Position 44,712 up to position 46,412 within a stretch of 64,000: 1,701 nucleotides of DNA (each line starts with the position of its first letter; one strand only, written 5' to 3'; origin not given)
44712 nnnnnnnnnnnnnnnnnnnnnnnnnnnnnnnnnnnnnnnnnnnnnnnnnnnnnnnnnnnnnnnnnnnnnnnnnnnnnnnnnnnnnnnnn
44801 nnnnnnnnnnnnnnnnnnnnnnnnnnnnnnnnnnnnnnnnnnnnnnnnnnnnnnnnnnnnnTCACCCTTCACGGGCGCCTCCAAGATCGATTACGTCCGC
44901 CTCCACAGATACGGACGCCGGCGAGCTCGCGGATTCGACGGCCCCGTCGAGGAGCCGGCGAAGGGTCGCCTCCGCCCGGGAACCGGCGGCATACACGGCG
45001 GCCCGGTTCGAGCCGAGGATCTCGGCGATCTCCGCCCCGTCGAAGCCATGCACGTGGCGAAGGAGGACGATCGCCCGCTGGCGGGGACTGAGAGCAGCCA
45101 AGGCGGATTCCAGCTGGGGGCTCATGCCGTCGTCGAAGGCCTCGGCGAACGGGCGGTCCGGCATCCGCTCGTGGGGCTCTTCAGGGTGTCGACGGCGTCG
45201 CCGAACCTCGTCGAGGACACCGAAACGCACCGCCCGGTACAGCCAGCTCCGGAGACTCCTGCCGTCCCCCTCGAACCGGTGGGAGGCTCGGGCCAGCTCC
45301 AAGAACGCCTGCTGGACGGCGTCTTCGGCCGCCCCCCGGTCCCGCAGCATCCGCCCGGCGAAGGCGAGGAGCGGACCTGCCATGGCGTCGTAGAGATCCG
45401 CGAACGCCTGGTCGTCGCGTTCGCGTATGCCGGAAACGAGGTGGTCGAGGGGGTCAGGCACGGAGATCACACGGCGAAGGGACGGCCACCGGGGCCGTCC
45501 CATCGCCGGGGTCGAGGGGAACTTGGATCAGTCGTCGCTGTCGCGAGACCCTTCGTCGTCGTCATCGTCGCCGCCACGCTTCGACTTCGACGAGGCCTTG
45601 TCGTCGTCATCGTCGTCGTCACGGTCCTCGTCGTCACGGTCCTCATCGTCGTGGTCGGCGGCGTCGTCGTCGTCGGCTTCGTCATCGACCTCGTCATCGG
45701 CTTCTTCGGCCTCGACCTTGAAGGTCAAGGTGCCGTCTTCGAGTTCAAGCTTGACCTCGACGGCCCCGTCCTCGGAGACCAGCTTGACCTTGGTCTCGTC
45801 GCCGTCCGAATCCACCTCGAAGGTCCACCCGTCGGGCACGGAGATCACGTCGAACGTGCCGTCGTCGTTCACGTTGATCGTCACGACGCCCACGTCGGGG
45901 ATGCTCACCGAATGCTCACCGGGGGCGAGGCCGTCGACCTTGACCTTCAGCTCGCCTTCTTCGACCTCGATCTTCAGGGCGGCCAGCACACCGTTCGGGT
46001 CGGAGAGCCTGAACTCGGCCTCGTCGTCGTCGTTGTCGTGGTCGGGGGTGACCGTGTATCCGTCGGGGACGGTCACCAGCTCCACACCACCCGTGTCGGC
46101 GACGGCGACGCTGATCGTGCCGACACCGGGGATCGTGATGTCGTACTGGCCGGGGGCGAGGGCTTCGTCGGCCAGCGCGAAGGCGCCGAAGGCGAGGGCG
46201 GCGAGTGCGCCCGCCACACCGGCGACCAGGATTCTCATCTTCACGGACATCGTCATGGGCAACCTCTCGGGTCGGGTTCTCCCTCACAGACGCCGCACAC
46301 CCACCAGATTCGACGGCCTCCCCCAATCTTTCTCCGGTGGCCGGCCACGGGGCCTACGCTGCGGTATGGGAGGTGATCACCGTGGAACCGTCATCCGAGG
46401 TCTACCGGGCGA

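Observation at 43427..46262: ECF sigma / anti-sigma cluster in which two exported proteins carry enormous poly-Asp tails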

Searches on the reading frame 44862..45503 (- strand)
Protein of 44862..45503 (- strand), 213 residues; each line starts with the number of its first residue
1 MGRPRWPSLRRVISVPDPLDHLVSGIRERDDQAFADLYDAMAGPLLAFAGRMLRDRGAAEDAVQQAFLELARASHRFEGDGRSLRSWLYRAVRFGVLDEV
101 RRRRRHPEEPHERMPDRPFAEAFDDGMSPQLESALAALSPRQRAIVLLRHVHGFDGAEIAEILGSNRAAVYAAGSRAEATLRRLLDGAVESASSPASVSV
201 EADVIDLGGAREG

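Call 3: search_protein_families(library=pfam, proteins=[window:44862-45503:-], max_evalue=1)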
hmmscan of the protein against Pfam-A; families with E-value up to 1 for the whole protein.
window:44862-45503:- (213 aa): 7 families
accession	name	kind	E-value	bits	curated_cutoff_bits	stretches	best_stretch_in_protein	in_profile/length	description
PF04542.20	Sigma70_r2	-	1e-15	57.7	24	1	37-105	1-70/71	Sigma-70 region 2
PF08281.18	Sigma70_r4_2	-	2.2e-13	50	25.7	1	130-181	3-54/54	Sigma-70, region 4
PF04545.22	Sigma70_r4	-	8.5e-06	25.6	24.1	1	134-171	1-38/50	Sigma-70, region 4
PF07638.17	Sigma70_ECF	-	3.1e-05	24.4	21.1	1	21-171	6-169/185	ECF sigma factor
PF22233.2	PhyR_sigma-like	-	8.5e-05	22.7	27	1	135-172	1-38/50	Response regulator PhyR, sigma-like domain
PF06056.18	Terminase_5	-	0.02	15.3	20.3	1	140-172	2-32/58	Putative ATPase subunit of terminase (gpP-like)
PF18286.6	T3SS_ExsE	-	0.081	13.3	27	1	172-187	21-36/46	Type III secretion system ExsE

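Call 4: search_protein_families(library=ncbifam, proteins=[window:44862-45503:-], max_evalue=1)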
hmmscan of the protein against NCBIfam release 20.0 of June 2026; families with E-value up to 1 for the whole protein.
window:44862-45503:- (213 aa): 99 families (the best 25 are shown)
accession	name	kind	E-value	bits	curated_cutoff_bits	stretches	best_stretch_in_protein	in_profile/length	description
NF004113.0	PRK05602.1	equivalog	1.6e-27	96.5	208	1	17-189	30-205/211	RNA polymerase sigma factor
TIGR02983.1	SigE-fam_strep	subfamily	9.5e-27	93.9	141.55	1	30-186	4-159/162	SigE family RNA polymerase sigma factor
NF006089.0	PRK08241.1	subfamily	3.1e-23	82.4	240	2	27-116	17-105/343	RNA polymerase subunit sigma-70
TIGR02937.1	sigma70-ECF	superfamily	5.5e-23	81.4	42.9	1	33-184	2-164/165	sigma-70 family RNA polymerase sigma factor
NF007225.0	PRK09643.1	equivalog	5.1e-21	75.3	190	1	27-191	22-188/204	RNA polymerase sigma factor SigM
NF009176.0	PRK12524.1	equivalog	1.1e-20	74.2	264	1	28-188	22-187/196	RNA polymerase sigma factor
TIGR02960.1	SigX5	hypoth_equivalog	3e-20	72.7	264.75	2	133-188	138-193/322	RNA polymerase sigma-70 factor, TIGR02960 family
TIGR02952.1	Sig70_famx2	equivalog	5.9e-19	68.6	206.45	1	23-185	2-170/170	ECF subfamily RNA polymerase sigma factor, BldN family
TIGR02985.1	Sig70_bacteroi1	subfamily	2e-18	67.1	126.4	1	32-183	1-160/162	RNA polymerase sigma-70 factor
NF009166.1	PRK12513.1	equivalog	2e-18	66.8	206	1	22-186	12-187/193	RNA polymerase sigma factor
NF007227.0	PRK09645.1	subfamily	1e-17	64.6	202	1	24-182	5-167/177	sigma-70 family RNA polymerase sigma factor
NF058625.1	sigma_PG0214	equivalog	1.8e-17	63.6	130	1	32-185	4-161/170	GFO_1088 family ECF-type sigma factor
NF009172.0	PRK12519.1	subfamily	3.9e-17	62.4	222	1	21-189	18-193/194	RNA polymerase sigma factor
NF007230.0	PRK09648.1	subfamily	6.8e-17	61.9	209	1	19-185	13-189/195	RNA polymerase sigma factor ShbA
TIGR02989.1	Sig-70_gvs1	subfamily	1e-16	61.3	124.55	1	33-182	2-155/158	RNA polymerase sigma-70 factor, Rhodopirellula/Verrucomicrobium family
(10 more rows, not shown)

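Call 21: search_solved_structures(query=window:44862-45503:-, max_evalue=0.00001)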
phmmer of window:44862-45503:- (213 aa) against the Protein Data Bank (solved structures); distinct sequences matched with E-value up to 0.00001: 14.
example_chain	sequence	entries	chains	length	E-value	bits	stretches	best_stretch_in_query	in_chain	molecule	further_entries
6jcy_F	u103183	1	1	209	9.9e-12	48.1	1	27-186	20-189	ECF RNA polymerase sigma factor SigH,ECF RNA polymerase sigma factor SigE,ECF RNA polymera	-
9m9d_F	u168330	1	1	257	2.3e-10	43.6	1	45-186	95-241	ECF RNA polymerase sigma factor SigE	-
9m9e_F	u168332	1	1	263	2.5e-10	43.5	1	45-186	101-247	ECF RNA polymerase sigma factor SigE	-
9m98_F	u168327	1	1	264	2.5e-10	43.5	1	45-186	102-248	ECF RNA polymerase sigma factor SigE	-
6dxo_A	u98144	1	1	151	6.7e-10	42.1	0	130-186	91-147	RNA polymerase ECF-subfamily sigma factor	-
5zx2_F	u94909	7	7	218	1.9e-09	40.6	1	28-186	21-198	ECF RNA polymerase sigma factor SigH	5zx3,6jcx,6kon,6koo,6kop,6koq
4nqw_A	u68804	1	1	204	3.6e-09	39.7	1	17-186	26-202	ECF RNA polymerase sigma factor SigK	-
7qh5_A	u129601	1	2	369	1.1e-08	38.2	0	135-185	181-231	RNA polymerase sigma factor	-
6dv9_F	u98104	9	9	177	1.2e-08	38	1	23-173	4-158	ECF RNA polymerase sigma factor SigL | RNA polymerase sigma factor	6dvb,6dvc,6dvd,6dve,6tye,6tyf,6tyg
8z6g_B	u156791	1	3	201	5.3e-07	32.7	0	21-122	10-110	RNA polymerase sigma factor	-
5wuq_A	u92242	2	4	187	6.3e-07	32.4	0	23-165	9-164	ECF RNA polymerase sigma factor SigW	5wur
9isn_F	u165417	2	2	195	7.2e-07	32.2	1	28-185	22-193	ECF sigma factor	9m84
6in7_B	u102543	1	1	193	7.7e-07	32.1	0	21-122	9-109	RNA polymerase sigma-H factor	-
1h3l_A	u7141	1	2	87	5.6e-06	29.3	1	45-108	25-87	RNA POLYMERASE SIGMA FACTOR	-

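Call 78: list_cluster_members(proteins=[P0001, P0006, P0011, window:44862-45503:-, P0017, P0043, P0131, P0023, P0069, P0019])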
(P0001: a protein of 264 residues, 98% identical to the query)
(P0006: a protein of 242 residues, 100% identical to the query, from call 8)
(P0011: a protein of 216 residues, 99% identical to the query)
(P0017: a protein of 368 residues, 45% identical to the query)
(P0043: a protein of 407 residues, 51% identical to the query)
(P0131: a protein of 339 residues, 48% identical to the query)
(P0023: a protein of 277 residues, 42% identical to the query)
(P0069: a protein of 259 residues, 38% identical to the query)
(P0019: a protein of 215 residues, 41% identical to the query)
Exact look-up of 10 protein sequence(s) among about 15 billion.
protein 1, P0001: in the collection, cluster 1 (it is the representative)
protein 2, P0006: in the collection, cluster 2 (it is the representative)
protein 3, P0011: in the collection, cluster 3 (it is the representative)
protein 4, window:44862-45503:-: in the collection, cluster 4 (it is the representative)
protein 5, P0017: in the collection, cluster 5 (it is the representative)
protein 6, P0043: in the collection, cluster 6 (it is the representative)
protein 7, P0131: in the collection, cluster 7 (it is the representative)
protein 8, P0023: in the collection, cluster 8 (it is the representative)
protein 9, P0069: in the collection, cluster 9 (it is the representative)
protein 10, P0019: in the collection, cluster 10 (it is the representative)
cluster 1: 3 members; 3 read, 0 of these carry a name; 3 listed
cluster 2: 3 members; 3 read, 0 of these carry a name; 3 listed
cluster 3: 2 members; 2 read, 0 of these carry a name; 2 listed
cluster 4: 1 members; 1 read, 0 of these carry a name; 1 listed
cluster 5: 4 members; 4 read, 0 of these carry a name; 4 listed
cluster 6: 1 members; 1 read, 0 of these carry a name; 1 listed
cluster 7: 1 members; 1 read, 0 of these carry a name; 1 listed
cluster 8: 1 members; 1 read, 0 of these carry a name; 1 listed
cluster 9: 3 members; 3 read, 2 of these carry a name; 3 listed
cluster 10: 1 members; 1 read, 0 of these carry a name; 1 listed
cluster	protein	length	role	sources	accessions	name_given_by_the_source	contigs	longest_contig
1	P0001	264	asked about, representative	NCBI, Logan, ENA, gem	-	-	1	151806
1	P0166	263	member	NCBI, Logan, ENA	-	-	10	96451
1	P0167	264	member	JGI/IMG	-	-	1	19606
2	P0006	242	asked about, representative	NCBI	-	-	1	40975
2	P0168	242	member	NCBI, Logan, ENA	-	-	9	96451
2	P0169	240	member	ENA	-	-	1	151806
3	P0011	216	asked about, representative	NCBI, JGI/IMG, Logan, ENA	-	-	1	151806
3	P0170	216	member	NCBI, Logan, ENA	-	-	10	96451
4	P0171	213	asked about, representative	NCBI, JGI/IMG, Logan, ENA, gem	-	-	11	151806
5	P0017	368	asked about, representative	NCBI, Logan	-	-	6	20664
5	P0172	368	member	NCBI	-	-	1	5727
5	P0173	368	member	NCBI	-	-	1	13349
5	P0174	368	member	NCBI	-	-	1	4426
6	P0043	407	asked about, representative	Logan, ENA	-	-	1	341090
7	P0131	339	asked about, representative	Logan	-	-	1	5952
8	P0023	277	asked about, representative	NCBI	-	-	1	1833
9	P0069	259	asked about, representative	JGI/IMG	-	hypothetical protein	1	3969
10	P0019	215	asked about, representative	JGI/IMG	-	-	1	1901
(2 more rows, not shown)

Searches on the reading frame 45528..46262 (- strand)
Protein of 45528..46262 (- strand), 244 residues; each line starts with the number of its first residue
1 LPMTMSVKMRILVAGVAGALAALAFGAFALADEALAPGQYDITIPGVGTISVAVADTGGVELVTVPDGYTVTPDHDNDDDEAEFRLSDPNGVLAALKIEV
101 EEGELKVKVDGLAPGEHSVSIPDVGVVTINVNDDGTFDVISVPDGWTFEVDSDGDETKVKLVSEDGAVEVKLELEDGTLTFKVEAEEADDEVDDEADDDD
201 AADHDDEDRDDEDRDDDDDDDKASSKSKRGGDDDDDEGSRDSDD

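Call 3: search_protein_families(library=pfam, proteins=[window:45528-46262:-], max_evalue=1)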
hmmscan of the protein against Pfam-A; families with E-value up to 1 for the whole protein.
window:45528-46262:- (244 aa): 11 families
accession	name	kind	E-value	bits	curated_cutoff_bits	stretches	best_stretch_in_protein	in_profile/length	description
PF10988.14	DUF2807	-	0.0013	19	24.2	1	137-184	2-49/181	Putative auto-transporter adhesin, head GIN domain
PF21602.3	GldM_3rd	-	0.02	15.6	25.2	0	41-75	21-55/82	GldM third domain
PF02768.20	DNA_pol3_beta_3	-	0.031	14.5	27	1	158-197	25-64/121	DNA polymerase III beta subunit, C-terminal domain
PF09981.14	DUF2218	-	0.059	14.2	29.1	1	148-190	24-62/88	Uncharacterized protein conserved in bacteria (DUF2218)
PF22898.2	NOMO1-like_1st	-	0.11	13.1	27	0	119-151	31-64/85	BOS complex subunit NOMO1-like, first beta sandwich domain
PF02120.21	Flg_hook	-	0.12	12.7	29.8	1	154-188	12-47/85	Flagellar hook-length control protein FliK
PF21226.3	MalQ_N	-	0.21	12.4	24.1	0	153-194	9-48/91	MalQ N-terminal beta sandwich domain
PF03633.20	Glyco_hydro_65C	-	0.25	11.6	22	0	145-172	29-55/62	Glycosyl hydrolase family 65, C-terminal domain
PF16862.10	Glyco_hydro_79C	-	0.37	12.1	27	0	144-188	64-101/103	Glycosyl hydrolase family 79 C-terminal beta domain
PF02724.19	CDC45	-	0.42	9.3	34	1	161-240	104-181/624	CDC45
PF02330.21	MAM33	-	0.87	9.9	21.9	0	156-218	28-90/212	Mitochondrial glycoprotein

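Call 4: search_protein_families(library=ncbifam, proteins=[window:45528-46262:-], max_evalue=1)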
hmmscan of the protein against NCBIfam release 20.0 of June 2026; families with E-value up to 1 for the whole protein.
window:45528-46262:- (244 aa): 1 family
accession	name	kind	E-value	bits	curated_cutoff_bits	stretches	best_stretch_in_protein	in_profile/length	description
NF058642.1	lipo_YqiH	exception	0.14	12.4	140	1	125-163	40-78/94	lipoprotein YqiH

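Call 56: predict_structure(alignment_id=A2)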
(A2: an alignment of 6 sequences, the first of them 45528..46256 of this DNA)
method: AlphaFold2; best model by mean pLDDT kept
length: 242 residues; sequences in the alignment: 6
mean_pLDDT: 63.8   pTM: 0.51
mean pLDDT of the five models: 63.8, 62.8, 60.4, 59.1, 57.3
residues with pLDDT >= 90: 0; 70-90: 119; 50-70: 62; < 50: 61
segments of 3 or more residues with pLDDT < 50: 1-31, 186-196, 200-202, 225-230
pLDDT, mean of each block of 10 residues (from residue 1): 28 26 33 74 83 74 79 58 68 65 75 83 83 83 81 77 75 80 55 48 51 53 47 53 50
secondary structure, 60 per line:
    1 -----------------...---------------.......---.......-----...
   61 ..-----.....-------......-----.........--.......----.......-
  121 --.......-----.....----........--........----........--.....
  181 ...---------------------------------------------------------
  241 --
elements in order: E18-20 E36-42 E46-52 E58-62 E68-72 E80-85 E91-99 E102-108 E113-119 E123-129 E135-139 E144-151 E154-161 E166-173 E176-183

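Call 66: fold_search(model_id=the predicted structure, library=pdb)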
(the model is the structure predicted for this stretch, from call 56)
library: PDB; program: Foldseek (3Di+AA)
matches with E <= 10: 987; with E <= 0.001: 0
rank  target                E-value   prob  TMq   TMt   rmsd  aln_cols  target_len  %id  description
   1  3wir_A                3.1e-02  0.23  0.15  0.06  19.3       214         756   11  Crystal structure of kojibiose phosphorylase complexed with glucose (released 2014-02-05)
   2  3wiq_A                3.1e-02  0.21  0.14  0.07  17.5       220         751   10  Crystal structure of kojibiose phosphorylase complexed with kojibiose (released 2014-02-05)
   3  6y2r_B                4.0e-02  0.69  0.16  0.12  17.8       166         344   11  Escherichia coli R255A RnlA endoribonuclease (single alanine mutant of RnlA) (released 2021-05-12)
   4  6y2r_A                4.2e-02  0.51  0.15  0.11  18.4       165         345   10  Escherichia coli R255A RnlA endoribonuclease (single alanine mutant of RnlA) (released 2021-05-12)
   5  6y2p_A                4.7e-02  0.38  0.15  0.10  18.6       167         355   10  Escherichia coli RnlA-RnlB Toxin-Antitoxin System. (released 2021-04-14)
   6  6y2s_A                6.0e-02  0.41  0.15  0.11  18.7       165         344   10  Escherichia coli R318A RnlA endoribonuclease (single alanine mutant of RnlA) (released 2021-03-31)
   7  6kwv                  6.6e-02  0.57  0.20  0.19  15.1       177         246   15  A Crystal Structure of OspA mutant (released 2020-09-09)
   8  3mzk_A                6.6e-02  0.20  0.15  0.13  14.2       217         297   12  Sec13/Sec16 complex, S.cerevisiae (released 2010-08-18)
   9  4o3y                  6.6e-02  0.16  0.13  0.07  18.4       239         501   11  Crystal structure of the vaccine antigen Transferrin Binding Protein B (TbpB) mutant Arg-179-Glu from Actinobacillus ple (released 2015-01-14)
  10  3q7m                  7.7e-02  0.12  0.13  0.10  15.1       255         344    9  The crystal structure of BamB from the BAM complex in spacegroup I222 (released 2011-02-09)
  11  1v2b_A                8.1e-02  0.30  0.17  0.24  13.4       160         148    8  Crystal Structure of PsbP Protein in the Oxygen-Evolving Complex of Photosystem II from Higher Plants (released 2004-05-18)
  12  6y2s_B                8.5e-02  0.38  0.15  0.11  18.1       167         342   10  Escherichia coli R318A RnlA endoribonuclease (single alanine mutant of RnlA) (released 2021-03-31)
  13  4o3z                  1.1e-01  0.18  0.13  0.07  16.2       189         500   13  Crystal structure of the vaccine antigen Transferrin Binding Protein B (TbpB) mutant Tyr-95-Ala from Actinobacillus pleu (released 2015-01-14)
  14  7q20_A                1.2e-01  0.18  0.17  0.07  16.2       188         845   12  Ruminococcus gnavus ATC29149 endo-beta-1,4-galactosidase (RgGH98) in complex with blood group A trisaccharide (released 2022-02-02)
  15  2p4b_B                1.2e-01  0.08  0.12  0.12  17.0       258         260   11  Crystal structure of E.coli RseB (released 2007-05-22)
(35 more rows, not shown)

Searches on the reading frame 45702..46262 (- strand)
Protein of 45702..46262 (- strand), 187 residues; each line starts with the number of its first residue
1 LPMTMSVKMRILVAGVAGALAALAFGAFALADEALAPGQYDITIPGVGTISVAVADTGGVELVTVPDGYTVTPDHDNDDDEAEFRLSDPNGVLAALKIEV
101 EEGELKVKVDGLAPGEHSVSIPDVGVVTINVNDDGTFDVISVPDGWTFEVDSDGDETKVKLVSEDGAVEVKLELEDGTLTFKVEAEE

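Call 8: find_homologous_proteins(query=window:45702-46262:-, max_evalue=0.001)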
Query seq(187 aa) (187 aa): 5 proteins with E <= 0.001 among 2955 candidates.
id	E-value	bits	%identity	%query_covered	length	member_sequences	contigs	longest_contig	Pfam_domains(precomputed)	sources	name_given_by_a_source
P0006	1.4e-109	382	100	99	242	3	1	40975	-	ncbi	-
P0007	1.6e-77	278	78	83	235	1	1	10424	-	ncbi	-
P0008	3.3e-77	277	76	95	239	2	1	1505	-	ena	-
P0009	1.0e-24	106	41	90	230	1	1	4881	-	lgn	-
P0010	8.0e-23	99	44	94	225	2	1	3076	-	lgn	-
